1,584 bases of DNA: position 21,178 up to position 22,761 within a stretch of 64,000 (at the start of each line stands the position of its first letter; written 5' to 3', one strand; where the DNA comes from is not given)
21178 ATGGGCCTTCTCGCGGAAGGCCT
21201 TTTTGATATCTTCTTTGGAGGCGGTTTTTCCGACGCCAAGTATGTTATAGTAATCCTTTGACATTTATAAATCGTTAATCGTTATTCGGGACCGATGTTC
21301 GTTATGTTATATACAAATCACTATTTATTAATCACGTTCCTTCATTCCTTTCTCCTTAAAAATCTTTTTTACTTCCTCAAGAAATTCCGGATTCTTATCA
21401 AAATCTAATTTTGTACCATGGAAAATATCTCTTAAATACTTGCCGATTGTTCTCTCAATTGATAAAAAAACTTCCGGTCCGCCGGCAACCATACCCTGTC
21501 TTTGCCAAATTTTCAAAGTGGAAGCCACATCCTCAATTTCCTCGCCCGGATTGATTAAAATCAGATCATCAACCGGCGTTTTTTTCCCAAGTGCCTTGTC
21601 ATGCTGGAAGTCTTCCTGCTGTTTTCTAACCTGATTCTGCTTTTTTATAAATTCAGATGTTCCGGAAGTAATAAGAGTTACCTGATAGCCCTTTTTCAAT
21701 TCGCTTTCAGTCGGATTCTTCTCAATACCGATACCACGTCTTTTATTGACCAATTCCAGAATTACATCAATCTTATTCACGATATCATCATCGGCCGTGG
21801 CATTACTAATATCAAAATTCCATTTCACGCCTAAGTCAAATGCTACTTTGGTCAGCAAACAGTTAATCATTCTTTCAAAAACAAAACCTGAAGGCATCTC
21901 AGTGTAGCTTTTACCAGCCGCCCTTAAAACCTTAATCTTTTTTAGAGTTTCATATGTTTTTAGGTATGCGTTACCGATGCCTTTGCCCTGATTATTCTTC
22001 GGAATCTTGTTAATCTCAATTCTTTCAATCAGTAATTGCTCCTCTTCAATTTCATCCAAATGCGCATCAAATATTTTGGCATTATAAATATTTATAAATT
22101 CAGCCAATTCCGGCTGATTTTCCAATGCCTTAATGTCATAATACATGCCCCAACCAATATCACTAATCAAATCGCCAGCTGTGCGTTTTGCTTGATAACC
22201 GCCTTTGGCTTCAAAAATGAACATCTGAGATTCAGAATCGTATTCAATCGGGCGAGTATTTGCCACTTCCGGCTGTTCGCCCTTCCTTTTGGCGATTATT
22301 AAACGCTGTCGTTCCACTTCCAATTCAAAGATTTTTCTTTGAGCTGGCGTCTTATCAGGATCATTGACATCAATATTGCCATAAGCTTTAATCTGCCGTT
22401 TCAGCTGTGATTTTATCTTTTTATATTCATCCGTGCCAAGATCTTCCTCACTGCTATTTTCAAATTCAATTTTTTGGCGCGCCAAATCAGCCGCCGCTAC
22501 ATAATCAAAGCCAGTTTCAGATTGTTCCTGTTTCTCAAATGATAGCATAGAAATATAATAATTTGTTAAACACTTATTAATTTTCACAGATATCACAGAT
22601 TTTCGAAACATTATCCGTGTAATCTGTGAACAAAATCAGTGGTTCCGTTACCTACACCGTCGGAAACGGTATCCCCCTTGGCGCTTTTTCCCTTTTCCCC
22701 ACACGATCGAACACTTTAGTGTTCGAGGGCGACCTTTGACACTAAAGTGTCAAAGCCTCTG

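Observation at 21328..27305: CIRCE/HrcA heat-shock operon with two extra genes (DUF3467 and a 427-aa unknown) between dnaK and dnaJ, and a degenerate second CIRCE-like repeat before dnaK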

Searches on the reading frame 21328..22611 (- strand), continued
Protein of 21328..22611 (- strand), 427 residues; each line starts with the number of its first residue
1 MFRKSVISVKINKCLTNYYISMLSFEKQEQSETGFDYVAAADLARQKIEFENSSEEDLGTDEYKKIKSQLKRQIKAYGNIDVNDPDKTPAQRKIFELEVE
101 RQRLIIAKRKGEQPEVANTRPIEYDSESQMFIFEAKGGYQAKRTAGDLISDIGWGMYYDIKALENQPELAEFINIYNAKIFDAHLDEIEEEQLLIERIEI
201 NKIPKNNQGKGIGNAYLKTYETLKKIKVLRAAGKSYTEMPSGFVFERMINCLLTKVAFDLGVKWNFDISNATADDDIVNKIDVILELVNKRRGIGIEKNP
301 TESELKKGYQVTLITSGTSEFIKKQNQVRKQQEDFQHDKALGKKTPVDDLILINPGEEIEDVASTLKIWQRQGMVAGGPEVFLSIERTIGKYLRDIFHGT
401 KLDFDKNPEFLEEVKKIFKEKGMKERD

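Call 38: fold_search(model_id=the predicted structure, library=viral)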
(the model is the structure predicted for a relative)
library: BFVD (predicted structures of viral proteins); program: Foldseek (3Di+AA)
matches with E <= 10: 144; with E <= 0.001: 0
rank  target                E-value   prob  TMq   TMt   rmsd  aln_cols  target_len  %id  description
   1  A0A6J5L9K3            1.1e-01  0.10  0.10  0.13  22.6       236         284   10  PD-(D/E)XK nuclease superfamily [uncultured Caudovirales phage]
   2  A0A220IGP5            2.9e-01  0.18  0.13  0.21  12.8       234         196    7  Putative ORF3 protein [Giant panda associated gemycircularvirus]
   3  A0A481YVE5            7.7e-01  0.30  0.19  0.34  10.8       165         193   16  Uncharacterized protein [Marseillevirus LCMAC102]
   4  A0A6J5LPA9            7.7e-01  0.04  0.10  0.10  26.6       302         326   10  Uncharacterized protein [uncultured Caudovirales phage]
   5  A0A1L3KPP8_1          8.1e-01  0.07  0.16  0.07  20.3       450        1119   13  RNA-dependent RNA polymerase [Wuhan snail virus 2]
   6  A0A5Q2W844            9.9e-01  0.10  0.07  0.13  15.7       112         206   10  (no name in the UniProt tables at hand)
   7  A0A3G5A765            9.9e-01  0.08  0.17  0.13  20.6       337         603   10  C2H2-type domain-containing protein [Harvfovirus sp.]
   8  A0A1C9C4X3            1.0e+00  0.13  0.16  0.13  34.4       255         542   11  Uncharacterized protein [Heterosigma akashiwo virus 01]
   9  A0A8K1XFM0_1          1.3e+00  0.15  0.17  0.08  12.9       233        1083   10  RNA-directed RNA polymerase [Fushun monolepta lauta xinmovirus 2]
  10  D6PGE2                1.3e+00  0.04  0.12  0.16  21.9       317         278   12  (no name in the UniProt tables at hand)
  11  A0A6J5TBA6            1.3e+00  0.05  0.09  0.15  15.8       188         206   18  Uncharacterized protein [uncultured Caudovirales phage]
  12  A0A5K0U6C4            1.4e+00  0.08  0.17  0.13  16.9       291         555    9  Uncharacterized protein [Yasminevirus sp. GU-2018]
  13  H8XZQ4                1.5e+00  0.06  0.12  0.11  15.2       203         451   12  RNA-directed RNA polymerase L (Fragment) [Jeju virus]
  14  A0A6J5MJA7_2          1.6e+00  0.04  0.15  0.07  23.5       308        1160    9  EF-hand domain-containing protein [uncultured Caudovirales phage]
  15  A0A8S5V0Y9            1.7e+00  0.03  0.08  0.09  22.7       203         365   12  Uncharacterized protein [Siphoviridae sp. ct3r22]
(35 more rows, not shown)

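Call 39: search_protein_families(library=ncbifam, proteins=[P0001, P0009, P0013, P0026, P0040, P0077, P0123], max_evalue=0.1)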
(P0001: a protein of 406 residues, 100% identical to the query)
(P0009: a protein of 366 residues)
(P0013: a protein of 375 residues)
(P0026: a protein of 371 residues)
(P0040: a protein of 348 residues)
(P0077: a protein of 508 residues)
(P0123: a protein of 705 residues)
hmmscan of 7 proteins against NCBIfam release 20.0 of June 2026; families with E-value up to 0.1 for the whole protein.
P0001 (406 aa): 0 families

P0009 (366 aa): 1 family
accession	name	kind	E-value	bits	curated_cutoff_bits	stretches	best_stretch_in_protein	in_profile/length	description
NF004076.0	PRK05581.1-4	subfamily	0.023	13.9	165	1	139-237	49-133/221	ribulose-phosphate 3-epimerase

P0013 (375 aa): 0 families

P0026 (371 aa): 2 families
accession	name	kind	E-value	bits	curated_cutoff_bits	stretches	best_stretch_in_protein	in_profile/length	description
TIGR00424.1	APS_reduc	equivalog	0.0029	16.3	553.2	1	109-171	304-367/464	5'-adenylylsulfate reductase, thioredoxin-independent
TIGR00548.1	lolB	equivalog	0.089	12.3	59.6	0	78-178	30-130/202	lipoprotein insertase outer membrane protein LolB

P0040 (348 aa): 0 families

P0077 (508 aa): 2 families
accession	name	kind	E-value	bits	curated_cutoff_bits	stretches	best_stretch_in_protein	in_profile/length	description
TIGR04539.1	tRNA_cyclodipep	subfamily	0.094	12.2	45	1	393-458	83-148/220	tRNA-dependent cyclodipeptide synthase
TIGR01878.1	cas_Csa5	equivalog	0.099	12.9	53.35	0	194-275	13-95/107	type I-A CRISPR-associated protein Csa5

P0123 (705 aa): 0 families

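Call 40: search_protein_families(library=padloc, proteins=[P0001, P0009, P0013, P0026, P0040, P0077, P0123], max_evalue=0.1)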
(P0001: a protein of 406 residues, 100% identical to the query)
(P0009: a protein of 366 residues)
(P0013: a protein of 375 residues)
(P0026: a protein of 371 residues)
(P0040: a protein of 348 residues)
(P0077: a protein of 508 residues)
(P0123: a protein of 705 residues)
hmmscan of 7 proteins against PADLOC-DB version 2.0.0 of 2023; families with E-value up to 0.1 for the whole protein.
P0001 (406 aa): 0 families

P0009 (366 aa): 0 families

P0013 (375 aa): 0 families

P0026 (371 aa): 1 family
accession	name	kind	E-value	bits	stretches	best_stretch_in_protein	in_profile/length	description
PDLC01842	CARF2--CARF_HEPN_CSX16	-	0.0033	14.4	0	11-71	327-386/478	-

P0040 (348 aa): 0 families

P0077 (508 aa): 1 family
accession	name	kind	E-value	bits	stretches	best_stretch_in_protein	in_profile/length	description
PDLC00992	Cas11a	-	0.026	12.9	0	194-275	13-95/107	CRISPR type I-A/APERN-associated protein Csa5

P0123 (705 aa): 0 families

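Call 41: find_homologous_proteins(query=A2, max_evalue=0.00001)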
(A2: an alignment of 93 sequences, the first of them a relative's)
Query A2 (93 sequences) (406 aa, profile of the alignment): 8 proteins with E <= 0.00001 among 8000 candidates.
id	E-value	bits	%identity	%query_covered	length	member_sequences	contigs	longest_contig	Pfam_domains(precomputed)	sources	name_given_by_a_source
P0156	2.5e-108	381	23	72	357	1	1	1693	-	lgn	-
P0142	4.3e-108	380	22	67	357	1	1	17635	-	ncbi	-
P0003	2.4e-81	292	70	100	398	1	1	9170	-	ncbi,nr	ncbi:MAG: hypothetical protein NTX82_00055 [Candidatus Parcubacteria bacterium]|nr:hypothetical prot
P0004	2.1e-77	279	70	100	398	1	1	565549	-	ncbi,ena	-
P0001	2.9e-74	269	100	100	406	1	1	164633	-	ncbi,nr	ncbi:MAG: hypothetical protein NTZ49_02280 [Candidatus Parcubacteria bacterium]|nr:hypothetical prot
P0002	9.7e-74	267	71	99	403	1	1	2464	-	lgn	-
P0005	5.2e-72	261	58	100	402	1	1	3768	-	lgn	-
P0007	1.7e-68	250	46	99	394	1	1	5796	-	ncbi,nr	ncbi:MAG: hypothetical protein NT116_02960 [Candidatus Parcubacteria bacterium]|nr:hypothetical prot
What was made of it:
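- Tried and rejected: The profile-based homologue search was swamped by the candidate limit (call 41).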

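Call 42: find_encoding_contigs(protein=P0142, flank=8000, max_places=3)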
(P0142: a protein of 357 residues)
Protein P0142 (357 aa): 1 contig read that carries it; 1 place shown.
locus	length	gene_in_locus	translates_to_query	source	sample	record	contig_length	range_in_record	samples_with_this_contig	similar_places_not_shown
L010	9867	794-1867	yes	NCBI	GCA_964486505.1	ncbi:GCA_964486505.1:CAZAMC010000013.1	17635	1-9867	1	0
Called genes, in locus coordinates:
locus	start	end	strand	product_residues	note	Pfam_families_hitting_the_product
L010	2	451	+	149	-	?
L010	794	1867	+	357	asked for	-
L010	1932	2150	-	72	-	-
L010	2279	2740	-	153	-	-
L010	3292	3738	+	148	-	-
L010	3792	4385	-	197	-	PF04191:PEMT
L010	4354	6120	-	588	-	PF13191:AAA_16 (faint), PF00004:AAA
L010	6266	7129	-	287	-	PF00005:ABC_tran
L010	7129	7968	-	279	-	-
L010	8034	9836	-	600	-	PF00691:OmpA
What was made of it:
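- A distant X member sits in a non-chaperone context (call 42). A distant family member lies elsewhere in its genome (call 42).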

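Call 43: find_encoding_contigs(protein=P0009, flank=8000, max_places=3)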
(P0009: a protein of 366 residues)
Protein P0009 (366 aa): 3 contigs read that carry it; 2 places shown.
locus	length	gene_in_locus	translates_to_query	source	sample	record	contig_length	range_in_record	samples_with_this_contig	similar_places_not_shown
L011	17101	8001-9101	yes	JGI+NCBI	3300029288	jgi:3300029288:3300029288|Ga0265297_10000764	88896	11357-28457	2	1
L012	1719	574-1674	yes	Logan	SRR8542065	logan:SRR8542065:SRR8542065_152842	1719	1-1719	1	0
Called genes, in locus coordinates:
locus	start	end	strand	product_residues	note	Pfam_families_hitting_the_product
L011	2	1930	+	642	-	PF00012:HSP70, PF06723:MreB_Mbl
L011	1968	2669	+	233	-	-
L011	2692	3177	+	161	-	-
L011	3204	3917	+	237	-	PF13365:Trypsin_2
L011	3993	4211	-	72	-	-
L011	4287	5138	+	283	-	PF02498:Bro-N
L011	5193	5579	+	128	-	-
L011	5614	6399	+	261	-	PF01209:Ubie_methyltran (weak), PF08241:Methyltransf_11, PF13649:Methyltransf_25 (weak), PF13847:Methyltransf_31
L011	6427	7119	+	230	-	-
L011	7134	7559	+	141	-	-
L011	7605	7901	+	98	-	PF11950:DUF3467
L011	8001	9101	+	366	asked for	-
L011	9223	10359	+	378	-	PF00226:DnaJ, PF01556:DnaJ_C, PF00684:DnaJ_CXXCXGXG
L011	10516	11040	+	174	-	-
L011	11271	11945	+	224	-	-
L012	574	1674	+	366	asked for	-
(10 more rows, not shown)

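Call 44: find_encoding_contigs(protein=P0040, flank=8000, max_places=3)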
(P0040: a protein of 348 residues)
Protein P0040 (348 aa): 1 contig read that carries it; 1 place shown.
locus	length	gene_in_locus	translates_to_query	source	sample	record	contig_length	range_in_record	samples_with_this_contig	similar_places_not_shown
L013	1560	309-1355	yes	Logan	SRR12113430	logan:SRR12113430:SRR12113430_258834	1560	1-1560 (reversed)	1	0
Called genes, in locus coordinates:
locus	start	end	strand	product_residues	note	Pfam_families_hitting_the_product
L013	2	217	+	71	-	?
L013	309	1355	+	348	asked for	-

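Call 82: find_related_loci(query=A6, collection=viral_contigs, flank=6000)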
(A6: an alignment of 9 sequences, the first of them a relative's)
Query A6 (344 aa) in viral_contigs; peptide patterns used: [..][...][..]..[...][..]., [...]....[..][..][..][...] (x = any residue, [..] = any of these).
66 stretches matched a pattern, but none encodes a relative of the query by tblastn (E <= 1e-3).

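Call 83: find_related_loci(query=A7, collection=viral_contigs, flank=6000)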
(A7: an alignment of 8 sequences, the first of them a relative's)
Query A7 (348 aa) in viral_contigs; peptide patterns used: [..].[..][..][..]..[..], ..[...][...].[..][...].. (x = any residue, [..] = any of these).
98 stretches matched a pattern, but none encodes a relative of the query by tblastn (E <= 1e-3).
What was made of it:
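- No relatives were found in viral contigs (calls 82, 83).
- Tried and rejected: Phage origin of X. Two distant subfamilies have no relatives in IMG/VR (calls 82, 83).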

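Call 87: search_protein_families(library=phrogs, proteins=[L001:3568-3888:-, L003:2867-3223:-, P0001, P0040, P0037], max_evalue=0.01)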
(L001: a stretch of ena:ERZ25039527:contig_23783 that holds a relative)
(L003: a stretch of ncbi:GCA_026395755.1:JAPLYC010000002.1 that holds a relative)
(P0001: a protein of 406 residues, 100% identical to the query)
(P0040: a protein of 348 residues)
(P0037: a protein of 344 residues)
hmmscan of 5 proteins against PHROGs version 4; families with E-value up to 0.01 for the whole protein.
L001:3568-3888:- (106 aa): 1 family
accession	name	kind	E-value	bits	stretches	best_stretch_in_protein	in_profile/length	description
phrog_14006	-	unknown function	0.0024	19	1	11-85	27-99/111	-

L003:2867-3223:- (118 aa): 0 families

P0001 (406 aa): 0 families

P0040 (348 aa): 0 families

P0037 (344 aa): 0 families

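Call 101: list_cluster_members(proteins=[P0010, P0013, P0016, P0026, P0037, P0040, P0058, P0077, P0123, P0142])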
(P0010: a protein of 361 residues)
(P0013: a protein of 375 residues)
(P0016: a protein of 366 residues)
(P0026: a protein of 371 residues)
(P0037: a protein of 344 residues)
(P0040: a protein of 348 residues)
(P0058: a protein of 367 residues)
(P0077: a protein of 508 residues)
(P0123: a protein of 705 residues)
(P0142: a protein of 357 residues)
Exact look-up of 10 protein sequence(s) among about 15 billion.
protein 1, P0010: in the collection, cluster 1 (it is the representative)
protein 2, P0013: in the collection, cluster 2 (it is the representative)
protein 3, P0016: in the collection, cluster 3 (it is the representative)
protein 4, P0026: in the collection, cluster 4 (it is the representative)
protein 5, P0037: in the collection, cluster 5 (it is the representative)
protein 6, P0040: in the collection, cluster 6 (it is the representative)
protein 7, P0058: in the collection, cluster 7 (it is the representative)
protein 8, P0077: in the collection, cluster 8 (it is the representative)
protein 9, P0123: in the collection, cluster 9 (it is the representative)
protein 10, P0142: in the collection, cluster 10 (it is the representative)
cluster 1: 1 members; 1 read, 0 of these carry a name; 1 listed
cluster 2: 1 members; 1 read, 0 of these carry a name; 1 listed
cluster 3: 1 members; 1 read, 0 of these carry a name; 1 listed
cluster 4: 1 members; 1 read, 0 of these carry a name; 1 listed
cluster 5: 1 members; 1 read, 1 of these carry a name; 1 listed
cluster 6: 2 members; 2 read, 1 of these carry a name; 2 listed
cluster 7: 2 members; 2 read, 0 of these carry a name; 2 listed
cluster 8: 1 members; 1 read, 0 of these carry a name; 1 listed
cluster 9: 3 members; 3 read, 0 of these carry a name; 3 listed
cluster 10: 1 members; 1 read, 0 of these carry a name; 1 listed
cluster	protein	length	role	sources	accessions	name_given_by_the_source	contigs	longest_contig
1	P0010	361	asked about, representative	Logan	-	-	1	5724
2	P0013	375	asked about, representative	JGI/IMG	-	-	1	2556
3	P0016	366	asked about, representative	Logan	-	-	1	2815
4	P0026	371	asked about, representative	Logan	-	-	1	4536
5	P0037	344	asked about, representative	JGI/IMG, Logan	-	hypothetical protein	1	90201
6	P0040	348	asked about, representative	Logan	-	-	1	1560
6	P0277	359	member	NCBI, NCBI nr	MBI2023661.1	hypothetical protein HYT01_03820 [Candidatus Giovannonibacteria bacterium] | hypothetical protein [Candidatus Giovannonibacteria bacterium]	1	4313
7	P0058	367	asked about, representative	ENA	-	-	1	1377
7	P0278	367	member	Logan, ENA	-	-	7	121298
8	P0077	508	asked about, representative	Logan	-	-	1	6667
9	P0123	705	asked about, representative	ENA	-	-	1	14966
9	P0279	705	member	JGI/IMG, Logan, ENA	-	-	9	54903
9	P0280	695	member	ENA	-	-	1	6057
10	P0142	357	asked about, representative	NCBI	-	-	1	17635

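Call 113: search_protein_families(library=pfam, proteins=[P0077, P0082, P0096, P0098, P0100, P0104, P0117, P0121, P0123, P0127], max_evalue=0.001)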
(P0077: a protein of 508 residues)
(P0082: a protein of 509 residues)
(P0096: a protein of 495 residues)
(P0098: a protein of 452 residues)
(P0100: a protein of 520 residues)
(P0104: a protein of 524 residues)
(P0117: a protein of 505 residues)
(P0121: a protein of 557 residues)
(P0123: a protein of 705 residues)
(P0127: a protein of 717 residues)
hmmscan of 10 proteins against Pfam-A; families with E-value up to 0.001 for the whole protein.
P0077 (508 aa): 0 families

P0082 (509 aa): 0 families

P0096 (495 aa): 0 families

P0098 (452 aa): 0 families

P0100 (520 aa): 0 families

P0104 (524 aa): 0 families

P0117 (505 aa): 0 families

P0121 (557 aa): 1 family
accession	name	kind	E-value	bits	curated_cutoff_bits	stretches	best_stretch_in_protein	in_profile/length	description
PF00750.26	tRNA-synt_1d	-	0.00055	19.4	23.3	0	405-475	112-180/349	tRNA synthetases class I (R), catalytic domain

P0123 (705 aa): 0 families

P0127 (717 aa): 0 families

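Call 114: search_protein_families(library=pfam, proteins=[P0133, P0147, P0150, P0144, P0149, P0105, P0081, P0153, P0109, P0118], max_evalue=0.001)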
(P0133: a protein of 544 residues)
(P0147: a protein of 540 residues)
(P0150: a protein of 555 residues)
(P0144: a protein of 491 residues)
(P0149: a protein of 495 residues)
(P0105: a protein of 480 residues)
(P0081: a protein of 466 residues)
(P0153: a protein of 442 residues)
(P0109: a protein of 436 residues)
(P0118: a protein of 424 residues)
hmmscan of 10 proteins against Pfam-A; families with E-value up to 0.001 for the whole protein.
P0133 (544 aa): 0 families

P0147 (540 aa): 0 families

P0150 (555 aa): 0 families

P0144 (491 aa): 1 family
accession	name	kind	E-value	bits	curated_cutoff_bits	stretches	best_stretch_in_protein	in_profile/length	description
PF11154.13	DUF2934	-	5.3e-05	23.2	22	1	313-332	9-28/37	Protein of unknown function (DUF2934)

P0149 (495 aa): 0 families

P0105 (480 aa): 0 families

P0081 (466 aa): 0 families

P0153 (442 aa): 0 families

P0109 (436 aa): 0 families

P0118 (424 aa): 0 families

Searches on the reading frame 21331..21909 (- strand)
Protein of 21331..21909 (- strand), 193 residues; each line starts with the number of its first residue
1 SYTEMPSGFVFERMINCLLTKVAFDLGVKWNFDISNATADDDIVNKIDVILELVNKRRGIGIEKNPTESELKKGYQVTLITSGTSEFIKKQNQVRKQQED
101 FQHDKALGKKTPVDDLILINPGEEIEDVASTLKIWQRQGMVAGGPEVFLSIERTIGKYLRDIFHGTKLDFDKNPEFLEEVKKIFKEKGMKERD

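Call 93: search_solved_structures(query=A9, max_evalue=10, show_alignments=3)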
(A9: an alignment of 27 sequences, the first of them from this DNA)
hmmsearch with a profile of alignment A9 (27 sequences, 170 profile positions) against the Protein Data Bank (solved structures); distinct sequences matched with E-value up to 10: 3.
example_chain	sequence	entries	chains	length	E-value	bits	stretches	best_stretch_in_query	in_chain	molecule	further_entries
6fip_A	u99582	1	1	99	0.26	14.2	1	94-146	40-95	Protein TonB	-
6i97_D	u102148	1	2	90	0.26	14.2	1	94-146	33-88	Protein TonB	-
2wl8_A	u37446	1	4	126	1.5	11.7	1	109-160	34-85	PEROXISOMAL BIOGENESIS FACTOR 19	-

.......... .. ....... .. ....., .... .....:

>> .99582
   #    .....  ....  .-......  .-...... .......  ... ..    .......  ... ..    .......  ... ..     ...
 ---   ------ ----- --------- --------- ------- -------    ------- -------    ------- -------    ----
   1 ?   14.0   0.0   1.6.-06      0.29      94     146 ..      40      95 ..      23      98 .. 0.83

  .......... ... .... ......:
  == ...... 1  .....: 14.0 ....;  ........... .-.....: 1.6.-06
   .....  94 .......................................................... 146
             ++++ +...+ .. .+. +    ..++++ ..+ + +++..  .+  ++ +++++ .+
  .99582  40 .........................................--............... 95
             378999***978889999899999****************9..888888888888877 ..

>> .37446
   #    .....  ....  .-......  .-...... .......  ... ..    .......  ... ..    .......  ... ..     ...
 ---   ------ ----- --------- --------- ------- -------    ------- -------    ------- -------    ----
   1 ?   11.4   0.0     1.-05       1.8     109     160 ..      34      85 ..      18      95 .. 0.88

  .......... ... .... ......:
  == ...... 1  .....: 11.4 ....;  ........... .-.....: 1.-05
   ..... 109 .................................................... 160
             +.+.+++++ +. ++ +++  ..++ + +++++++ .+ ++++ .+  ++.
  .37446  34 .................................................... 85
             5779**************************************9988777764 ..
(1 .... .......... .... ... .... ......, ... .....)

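Call 94: search_protein_families(library=pfam, alignment_id=A9, max_evalue=10)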
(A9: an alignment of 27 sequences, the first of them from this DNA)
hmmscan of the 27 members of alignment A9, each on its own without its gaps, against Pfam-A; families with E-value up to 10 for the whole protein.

A. member 1, seq(193 aa): 0 families

B. families by the number of members that match (of 27 scanned): 18 families
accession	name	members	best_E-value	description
PF21264.3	DYNC2H1_AAA_dom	1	0.0037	Cytoplasmic dynein 2 heavy chain 1, AAA+ ATPase domain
PF24215.1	H_T_assoc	1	0.0069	Phage head to tail associated domain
PF00763.28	THF_DHG_CYH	1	0.01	Tetrahydrofolate dehydrogenase/cyclohydrolase, catalytic domain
PF11110.13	Phage_hub_GP28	1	0.013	Baseplate hub distal subunit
PF09268.16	Clathrin-link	1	0.014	Clathrin, heavy-chain linker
PF08783.17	DWNN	1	0.014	DWNN domain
PF00989.32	PAS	1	0.014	PAS fold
PF07517.20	SecA_DEAD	1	0.016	SecA DEAD-like domain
PF06488.17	L_lac_phage_MSP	1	0.086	Phage tail tube protein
PF12051.14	DUF3533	1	0.092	Protein of unknown function (DUF3533)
PF03089.20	RAG2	1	0.12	Recombination activating protein 2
PF13783.11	DUF4177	1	0.12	Domain of unknown function (DUF4177)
PF20495.3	DUF6727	1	0.13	Family of unknown function (DUF6727)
PF03807.23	F420_oxidored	1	0.13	NADP oxidoreductase coenzyme F420-dependent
PF02302.22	PTS_IIB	1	0.15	PTS system, Lactose/Cellobiose specific IIB subunit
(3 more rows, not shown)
